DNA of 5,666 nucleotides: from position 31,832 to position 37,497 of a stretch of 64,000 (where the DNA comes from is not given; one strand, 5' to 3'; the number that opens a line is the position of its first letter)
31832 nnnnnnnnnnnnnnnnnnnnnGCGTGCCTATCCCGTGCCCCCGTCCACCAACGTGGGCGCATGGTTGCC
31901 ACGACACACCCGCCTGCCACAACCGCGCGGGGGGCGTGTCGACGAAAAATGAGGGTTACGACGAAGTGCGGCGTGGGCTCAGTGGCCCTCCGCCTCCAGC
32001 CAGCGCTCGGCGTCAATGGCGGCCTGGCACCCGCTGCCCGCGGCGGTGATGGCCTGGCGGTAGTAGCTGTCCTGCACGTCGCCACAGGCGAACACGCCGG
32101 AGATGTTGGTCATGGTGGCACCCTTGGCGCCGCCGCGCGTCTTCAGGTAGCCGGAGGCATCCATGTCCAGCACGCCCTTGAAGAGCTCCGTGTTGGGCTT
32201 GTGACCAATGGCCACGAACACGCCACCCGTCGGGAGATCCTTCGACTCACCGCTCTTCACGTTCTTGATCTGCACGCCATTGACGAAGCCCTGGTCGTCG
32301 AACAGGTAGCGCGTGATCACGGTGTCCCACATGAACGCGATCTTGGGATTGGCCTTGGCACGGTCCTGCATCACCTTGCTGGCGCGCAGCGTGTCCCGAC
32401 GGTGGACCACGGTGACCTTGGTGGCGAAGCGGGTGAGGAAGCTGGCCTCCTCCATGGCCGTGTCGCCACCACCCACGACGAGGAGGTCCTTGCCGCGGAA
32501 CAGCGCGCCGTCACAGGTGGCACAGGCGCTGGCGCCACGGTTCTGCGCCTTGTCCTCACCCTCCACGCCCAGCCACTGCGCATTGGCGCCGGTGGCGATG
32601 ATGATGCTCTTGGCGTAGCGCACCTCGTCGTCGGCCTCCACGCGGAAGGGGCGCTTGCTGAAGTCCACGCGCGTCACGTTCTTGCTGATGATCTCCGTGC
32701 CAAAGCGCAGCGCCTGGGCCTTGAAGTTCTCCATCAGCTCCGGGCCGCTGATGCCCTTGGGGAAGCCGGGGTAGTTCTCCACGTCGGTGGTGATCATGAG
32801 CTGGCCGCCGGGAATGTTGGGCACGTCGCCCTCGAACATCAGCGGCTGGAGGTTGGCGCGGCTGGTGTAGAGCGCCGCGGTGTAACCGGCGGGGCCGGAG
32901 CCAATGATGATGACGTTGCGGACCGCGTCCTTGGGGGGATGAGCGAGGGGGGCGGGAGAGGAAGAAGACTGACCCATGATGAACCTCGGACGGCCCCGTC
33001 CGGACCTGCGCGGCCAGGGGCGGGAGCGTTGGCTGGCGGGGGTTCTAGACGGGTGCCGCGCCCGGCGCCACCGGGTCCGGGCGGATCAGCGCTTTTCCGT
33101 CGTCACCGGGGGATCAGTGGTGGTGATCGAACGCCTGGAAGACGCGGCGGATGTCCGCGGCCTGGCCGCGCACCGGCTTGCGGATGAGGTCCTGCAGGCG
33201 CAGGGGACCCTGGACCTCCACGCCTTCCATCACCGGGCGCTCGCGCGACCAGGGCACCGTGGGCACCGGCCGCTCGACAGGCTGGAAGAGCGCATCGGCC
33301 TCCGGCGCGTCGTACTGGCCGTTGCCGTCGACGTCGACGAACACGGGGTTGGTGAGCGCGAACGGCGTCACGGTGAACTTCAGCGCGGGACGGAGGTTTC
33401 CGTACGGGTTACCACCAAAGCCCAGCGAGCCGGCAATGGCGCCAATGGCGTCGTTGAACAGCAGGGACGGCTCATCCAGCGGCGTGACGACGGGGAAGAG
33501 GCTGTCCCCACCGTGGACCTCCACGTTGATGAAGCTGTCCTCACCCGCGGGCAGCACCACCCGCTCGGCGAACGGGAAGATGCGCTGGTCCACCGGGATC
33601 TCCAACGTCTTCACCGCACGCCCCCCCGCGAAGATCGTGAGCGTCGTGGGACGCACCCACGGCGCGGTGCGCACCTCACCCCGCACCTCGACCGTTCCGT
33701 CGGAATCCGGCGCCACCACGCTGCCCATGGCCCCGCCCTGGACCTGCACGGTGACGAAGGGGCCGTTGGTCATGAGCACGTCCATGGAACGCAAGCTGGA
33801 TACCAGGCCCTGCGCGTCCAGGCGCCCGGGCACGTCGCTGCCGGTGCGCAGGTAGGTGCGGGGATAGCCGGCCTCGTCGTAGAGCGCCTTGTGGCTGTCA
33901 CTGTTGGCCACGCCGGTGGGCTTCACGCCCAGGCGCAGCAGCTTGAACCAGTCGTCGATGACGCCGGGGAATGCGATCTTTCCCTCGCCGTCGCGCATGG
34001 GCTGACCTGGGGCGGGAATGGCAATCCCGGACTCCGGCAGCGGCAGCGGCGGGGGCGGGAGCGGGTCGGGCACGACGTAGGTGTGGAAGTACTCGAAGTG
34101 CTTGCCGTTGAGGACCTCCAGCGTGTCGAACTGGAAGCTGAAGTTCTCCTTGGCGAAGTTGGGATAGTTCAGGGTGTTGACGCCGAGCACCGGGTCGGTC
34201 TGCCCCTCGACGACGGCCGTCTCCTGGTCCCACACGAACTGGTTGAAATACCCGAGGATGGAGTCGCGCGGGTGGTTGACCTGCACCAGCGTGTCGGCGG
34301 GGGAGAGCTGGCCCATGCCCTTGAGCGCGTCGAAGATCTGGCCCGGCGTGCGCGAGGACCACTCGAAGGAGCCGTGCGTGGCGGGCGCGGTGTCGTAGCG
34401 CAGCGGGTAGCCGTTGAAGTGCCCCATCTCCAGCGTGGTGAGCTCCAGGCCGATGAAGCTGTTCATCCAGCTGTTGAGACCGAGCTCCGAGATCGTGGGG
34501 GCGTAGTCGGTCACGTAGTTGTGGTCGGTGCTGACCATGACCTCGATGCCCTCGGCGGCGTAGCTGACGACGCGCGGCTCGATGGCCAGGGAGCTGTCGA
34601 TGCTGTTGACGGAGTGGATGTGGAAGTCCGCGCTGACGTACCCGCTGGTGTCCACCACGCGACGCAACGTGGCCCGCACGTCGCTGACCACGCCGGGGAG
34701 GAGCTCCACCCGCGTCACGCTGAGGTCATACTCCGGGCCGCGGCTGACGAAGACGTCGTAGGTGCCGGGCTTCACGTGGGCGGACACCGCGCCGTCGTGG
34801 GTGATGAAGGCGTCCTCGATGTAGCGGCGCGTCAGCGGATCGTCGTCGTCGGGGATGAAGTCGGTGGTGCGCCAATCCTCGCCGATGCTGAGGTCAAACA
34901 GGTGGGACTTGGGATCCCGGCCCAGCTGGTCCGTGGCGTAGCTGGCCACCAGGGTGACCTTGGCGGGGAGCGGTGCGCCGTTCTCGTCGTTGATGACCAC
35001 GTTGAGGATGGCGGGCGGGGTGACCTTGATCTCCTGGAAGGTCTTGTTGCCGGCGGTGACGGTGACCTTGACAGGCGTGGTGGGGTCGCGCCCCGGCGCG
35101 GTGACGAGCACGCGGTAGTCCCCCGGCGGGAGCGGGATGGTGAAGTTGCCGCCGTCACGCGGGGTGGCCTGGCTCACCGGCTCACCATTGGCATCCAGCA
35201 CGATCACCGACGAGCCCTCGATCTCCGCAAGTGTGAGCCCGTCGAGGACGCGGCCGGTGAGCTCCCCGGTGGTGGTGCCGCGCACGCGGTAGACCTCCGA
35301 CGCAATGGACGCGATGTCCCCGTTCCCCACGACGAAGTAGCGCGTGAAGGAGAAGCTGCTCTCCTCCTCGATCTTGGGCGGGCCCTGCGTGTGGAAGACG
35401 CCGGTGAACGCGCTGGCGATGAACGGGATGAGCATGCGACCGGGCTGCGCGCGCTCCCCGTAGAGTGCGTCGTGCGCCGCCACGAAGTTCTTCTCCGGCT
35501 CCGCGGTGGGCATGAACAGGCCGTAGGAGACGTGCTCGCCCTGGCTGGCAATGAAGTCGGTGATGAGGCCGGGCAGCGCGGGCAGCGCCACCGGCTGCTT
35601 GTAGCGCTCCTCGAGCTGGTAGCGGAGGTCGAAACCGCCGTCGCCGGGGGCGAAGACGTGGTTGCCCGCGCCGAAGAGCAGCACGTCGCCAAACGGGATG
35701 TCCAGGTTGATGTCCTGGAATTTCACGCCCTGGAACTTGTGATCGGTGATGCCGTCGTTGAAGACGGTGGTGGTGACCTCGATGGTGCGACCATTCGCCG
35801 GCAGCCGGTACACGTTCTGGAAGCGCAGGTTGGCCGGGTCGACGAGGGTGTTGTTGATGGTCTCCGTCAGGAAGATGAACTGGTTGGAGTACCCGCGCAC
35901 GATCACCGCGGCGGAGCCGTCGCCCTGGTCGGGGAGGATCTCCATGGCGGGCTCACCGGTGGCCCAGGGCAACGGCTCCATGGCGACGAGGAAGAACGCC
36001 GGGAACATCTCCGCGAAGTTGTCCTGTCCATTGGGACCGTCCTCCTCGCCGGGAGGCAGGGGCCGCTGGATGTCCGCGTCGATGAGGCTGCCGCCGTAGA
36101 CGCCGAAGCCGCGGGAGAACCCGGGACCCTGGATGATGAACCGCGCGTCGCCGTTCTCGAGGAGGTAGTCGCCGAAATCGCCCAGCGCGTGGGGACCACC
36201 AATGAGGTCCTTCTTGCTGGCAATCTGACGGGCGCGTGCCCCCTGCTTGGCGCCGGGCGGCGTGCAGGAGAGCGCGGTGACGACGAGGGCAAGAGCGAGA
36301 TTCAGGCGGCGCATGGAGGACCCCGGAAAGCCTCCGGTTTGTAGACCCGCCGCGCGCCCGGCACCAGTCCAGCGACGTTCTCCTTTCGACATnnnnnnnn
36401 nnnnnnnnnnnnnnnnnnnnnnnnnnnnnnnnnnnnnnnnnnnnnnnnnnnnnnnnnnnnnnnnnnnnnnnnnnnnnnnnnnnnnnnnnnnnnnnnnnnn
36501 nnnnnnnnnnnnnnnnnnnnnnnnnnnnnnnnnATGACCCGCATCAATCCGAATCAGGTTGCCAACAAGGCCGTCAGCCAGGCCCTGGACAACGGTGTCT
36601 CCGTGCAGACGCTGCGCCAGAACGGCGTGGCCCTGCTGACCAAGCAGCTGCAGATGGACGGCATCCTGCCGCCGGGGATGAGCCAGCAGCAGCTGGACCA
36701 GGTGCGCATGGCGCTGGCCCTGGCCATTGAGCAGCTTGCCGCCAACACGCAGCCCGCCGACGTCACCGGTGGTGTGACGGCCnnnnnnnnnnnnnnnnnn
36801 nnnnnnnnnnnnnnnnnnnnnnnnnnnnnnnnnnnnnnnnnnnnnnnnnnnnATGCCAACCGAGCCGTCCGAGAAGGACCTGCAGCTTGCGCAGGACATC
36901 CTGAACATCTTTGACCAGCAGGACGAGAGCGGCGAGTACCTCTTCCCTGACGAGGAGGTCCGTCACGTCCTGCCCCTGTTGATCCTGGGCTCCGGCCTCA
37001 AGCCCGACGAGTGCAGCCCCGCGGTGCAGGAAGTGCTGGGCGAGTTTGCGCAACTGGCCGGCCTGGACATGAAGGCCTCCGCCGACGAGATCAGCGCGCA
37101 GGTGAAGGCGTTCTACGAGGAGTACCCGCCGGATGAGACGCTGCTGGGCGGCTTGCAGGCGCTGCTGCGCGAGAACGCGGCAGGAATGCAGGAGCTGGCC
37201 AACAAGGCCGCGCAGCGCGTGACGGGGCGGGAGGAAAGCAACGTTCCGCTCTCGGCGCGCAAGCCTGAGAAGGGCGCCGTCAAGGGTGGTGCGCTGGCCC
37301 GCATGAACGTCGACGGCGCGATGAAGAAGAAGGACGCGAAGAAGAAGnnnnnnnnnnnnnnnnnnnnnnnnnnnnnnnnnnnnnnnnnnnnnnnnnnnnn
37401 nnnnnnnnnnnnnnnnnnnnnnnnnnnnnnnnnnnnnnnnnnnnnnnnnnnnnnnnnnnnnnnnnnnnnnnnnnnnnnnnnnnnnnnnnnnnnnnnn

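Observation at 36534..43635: Six-gene translationally coupled operon: elimination-domain-less LanB-like (PEARL-like) protein + two GspS-like ATP-grasp ligases + alpha-oxoamine synthase + two small proteins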

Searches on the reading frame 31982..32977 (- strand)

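Call 69: search_protein_families(library=pfam, proteins=[window:31982-32977:-], max_evalue=0.001)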
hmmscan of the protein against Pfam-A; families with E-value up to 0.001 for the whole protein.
window:31982-32977:- (332 aa): 9 families
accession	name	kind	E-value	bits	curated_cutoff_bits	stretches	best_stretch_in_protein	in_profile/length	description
PF07992.20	Pyr_redox_2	-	1.2e-48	166.4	26.1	1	21-316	2-291/291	Pyridine nucleotide-disulphide oxidoreductase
PF00070.33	Pyr_redox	-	4.4e-18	66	22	1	165-238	2-80/82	Pyridine nucleotide-disulphide oxidoreductase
PF13738.12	Pyr_redox_3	-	7e-18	65.3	30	1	98-299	101-305/305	Pyridine nucleotide-disulphide oxidoreductase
PF01266.30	DAO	-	2.4e-05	24.5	27.9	0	79-136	149-209/353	FAD dependent oxidoreductase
PF01134.28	GIDA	-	9.5e-05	22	22.1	0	21-50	1-30/391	Glucose inhibited division protein A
PF13241.12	NAD_binding_7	-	0.00013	22.9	22.1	0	160-195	5-40/104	Putative NAD(P)-binding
PF03486.20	HI0933_like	-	0.00017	21.6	50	0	21-50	2-31/244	HI0933-like protein Rossmann domain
PF01946.23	Thi4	-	0.00033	20.4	26.2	0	19-53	17-52/235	Thi4 family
PF00890.30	FAD_binding_2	-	0.00036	20.3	20.4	0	22-44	2-24/414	FAD binding domain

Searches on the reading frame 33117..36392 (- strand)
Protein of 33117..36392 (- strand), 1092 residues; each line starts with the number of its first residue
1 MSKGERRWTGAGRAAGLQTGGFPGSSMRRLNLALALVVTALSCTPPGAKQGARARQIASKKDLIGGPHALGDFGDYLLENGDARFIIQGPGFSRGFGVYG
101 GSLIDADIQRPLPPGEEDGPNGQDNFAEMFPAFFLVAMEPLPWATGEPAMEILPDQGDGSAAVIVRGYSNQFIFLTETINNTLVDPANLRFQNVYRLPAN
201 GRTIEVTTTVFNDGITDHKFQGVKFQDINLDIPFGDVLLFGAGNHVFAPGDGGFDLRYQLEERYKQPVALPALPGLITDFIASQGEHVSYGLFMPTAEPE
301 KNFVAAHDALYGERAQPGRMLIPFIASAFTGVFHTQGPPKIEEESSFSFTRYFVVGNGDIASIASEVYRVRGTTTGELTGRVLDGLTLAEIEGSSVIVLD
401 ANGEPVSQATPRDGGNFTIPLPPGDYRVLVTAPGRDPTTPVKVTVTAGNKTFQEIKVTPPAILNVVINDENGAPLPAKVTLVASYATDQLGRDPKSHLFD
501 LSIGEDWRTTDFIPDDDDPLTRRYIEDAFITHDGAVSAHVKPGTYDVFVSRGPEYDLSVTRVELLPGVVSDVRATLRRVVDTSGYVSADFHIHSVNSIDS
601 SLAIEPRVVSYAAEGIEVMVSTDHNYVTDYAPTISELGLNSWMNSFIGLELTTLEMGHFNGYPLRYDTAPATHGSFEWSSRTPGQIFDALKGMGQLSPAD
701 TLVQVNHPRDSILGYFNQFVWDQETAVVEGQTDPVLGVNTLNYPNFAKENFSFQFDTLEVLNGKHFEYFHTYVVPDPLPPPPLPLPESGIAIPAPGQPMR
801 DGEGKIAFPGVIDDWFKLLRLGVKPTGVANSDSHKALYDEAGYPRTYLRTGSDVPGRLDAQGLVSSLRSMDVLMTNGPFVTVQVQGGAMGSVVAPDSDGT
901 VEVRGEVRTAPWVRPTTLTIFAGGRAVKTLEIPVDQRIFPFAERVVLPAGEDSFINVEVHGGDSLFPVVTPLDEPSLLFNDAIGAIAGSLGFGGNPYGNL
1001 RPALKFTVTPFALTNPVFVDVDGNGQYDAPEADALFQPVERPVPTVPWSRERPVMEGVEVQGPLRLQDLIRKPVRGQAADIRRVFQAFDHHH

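Call 69: search_protein_families(library=pfam, proteins=[window:33117-36392:-], max_evalue=0.001)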
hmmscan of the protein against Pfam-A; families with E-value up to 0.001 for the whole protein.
window:33117-36392:- (1092 aa): 1 family
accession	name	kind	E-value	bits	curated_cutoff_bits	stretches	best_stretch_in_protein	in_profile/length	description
PF13620.12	CarboxypepD_reg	-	1.9e-14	54.2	32.3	1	378-455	2-79/82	Carboxypeptidase regulatory-like domain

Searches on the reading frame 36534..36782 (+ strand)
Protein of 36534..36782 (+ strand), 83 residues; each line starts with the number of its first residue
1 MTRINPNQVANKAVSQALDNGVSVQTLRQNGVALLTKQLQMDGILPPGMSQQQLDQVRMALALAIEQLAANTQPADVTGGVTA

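Call 10: search_protein_families(library=pfam, proteins=[window:36534-36782:+], max_evalue=0.01)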
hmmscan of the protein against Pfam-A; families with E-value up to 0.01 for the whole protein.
window:36534-36782:+ (83 aa): 0 families

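Call 11: search_protein_families(library=ncbifam, proteins=[window:36534-36782:+], max_evalue=0.01)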
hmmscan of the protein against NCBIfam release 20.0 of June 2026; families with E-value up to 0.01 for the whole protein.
window:36534-36782:+ (83 aa): 0 families

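Call 39: search_protein_families(library=pfam, proteins=[window:36534-36782:+], max_evalue=10)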
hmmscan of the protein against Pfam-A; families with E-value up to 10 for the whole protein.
window:36534-36782:+ (83 aa): 2 families
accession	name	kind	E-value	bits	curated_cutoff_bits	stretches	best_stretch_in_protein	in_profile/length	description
PF25516.1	PTPase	-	0.028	14.8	27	1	44-77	3-35/79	Phosphotyrosine protein phosphatase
PF00705.23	PCNA_N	-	0.078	13.2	20.3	1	9-44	22-57/127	Proliferating cell nuclear antigen, N-terminal domain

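Call 107: search_protein_families(library=padloc, proteins=[window:36534-36782:+], max_evalue=0.001)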
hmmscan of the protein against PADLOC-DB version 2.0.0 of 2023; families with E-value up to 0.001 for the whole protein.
window:36534-36782:+ (83 aa): 0 families

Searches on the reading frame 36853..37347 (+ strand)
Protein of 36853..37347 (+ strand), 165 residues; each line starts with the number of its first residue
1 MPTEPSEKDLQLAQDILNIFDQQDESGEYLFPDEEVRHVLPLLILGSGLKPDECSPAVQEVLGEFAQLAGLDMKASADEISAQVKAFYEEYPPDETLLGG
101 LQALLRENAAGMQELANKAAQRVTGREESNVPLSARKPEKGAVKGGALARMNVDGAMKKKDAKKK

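Call 10: search_protein_families(library=pfam, proteins=[window:36853-37347:+], max_evalue=0.01)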
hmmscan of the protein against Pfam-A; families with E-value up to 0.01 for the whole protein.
window:36853-37347:+ (165 aa): 0 families

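Call 11: search_protein_families(library=ncbifam, proteins=[window:36853-37347:+], max_evalue=0.01)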
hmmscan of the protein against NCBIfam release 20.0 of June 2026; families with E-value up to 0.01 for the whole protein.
window:36853-37347:+ (165 aa): 0 families

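Call 39: search_protein_families(library=pfam, proteins=[window:36853-37347:+], max_evalue=10)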
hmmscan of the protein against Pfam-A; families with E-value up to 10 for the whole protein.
window:36853-37347:+ (165 aa): 0 families

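Call 86: search_protein_representatives(protein=window:36853-37347:+)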
Query: 165 residues. Proteins with E-value up to 0.001 (for the whole library): 176; up to 1e-10: 24; up to 1e-30: 3. The best 150 are listed.
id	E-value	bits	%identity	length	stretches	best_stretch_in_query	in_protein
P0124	5.0e-100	348.2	100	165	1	1-165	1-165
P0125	6.3e-45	169.3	53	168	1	6-160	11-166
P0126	2.9e-33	131.4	46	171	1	4-158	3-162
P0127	3.2e-26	108.6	39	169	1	4-155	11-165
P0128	3.9e-22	95.3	38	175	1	6-160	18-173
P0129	8.5e-18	81.2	42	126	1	13-116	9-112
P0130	8.9e-18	81.2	36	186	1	5-156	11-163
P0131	1.8e-17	80.2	37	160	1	11-159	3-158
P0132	8.9e-17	77.9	37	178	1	7-144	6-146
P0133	1.0e-16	77.7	34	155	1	12-154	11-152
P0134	1.3e-16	77.4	40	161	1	5-161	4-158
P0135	2.0e-14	70.3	34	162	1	13-159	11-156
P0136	2.2e-13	67.0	32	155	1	14-152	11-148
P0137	3.1e-13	66.4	35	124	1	13-121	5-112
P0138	3.4e-13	66.3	34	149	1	11-152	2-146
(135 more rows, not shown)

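Call 88: search_protein_families(library=pfam, alignment_id=A4, max_evalue=0.01)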
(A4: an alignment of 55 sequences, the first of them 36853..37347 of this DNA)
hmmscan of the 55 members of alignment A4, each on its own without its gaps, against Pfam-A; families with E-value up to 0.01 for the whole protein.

A. member 1, window:36853-37347:+ (165 aa): 0 families

B. families by the number of members that match (of 55 scanned): 1 family
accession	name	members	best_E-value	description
PF04399.18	Glutaredoxin2_C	1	0.0031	Glutaredoxin 2, C terminal domain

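Call 89: search_solved_structures(query=A4, max_evalue=1)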
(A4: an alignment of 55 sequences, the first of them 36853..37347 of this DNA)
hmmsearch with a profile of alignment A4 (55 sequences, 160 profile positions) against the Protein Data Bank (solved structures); distinct sequences matched with E-value up to 1: 6.
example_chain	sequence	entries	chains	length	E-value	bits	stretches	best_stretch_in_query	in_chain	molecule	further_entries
1jjr_A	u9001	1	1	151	0.0012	22.2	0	50-87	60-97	THYROID AUTOANTIGEN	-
9d93_La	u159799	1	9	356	0.1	15.9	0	58-92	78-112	Tail collar fibers, gp4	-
2kv7_A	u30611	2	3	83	0.51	13.7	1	59-119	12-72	Protein prgI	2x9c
8d8k_I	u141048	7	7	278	0.55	13.5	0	70-113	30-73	37S ribosomal protein S9, mitochondrial | Small ribosomal subunit protein uS9m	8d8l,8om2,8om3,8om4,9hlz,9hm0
8fn4_3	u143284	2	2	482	0.62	13.4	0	29-86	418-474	RNA-editing substrate-binding complex protein 3 (RESC3)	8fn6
2of3_A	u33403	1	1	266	0.76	13.1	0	28-61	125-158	ZYG-9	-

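Call 107: search_protein_families(library=padloc, proteins=[window:36853-37347:+], max_evalue=0.001)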
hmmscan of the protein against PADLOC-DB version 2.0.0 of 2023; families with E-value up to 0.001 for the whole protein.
window:36853-37347:+ (165 aa): 0 families
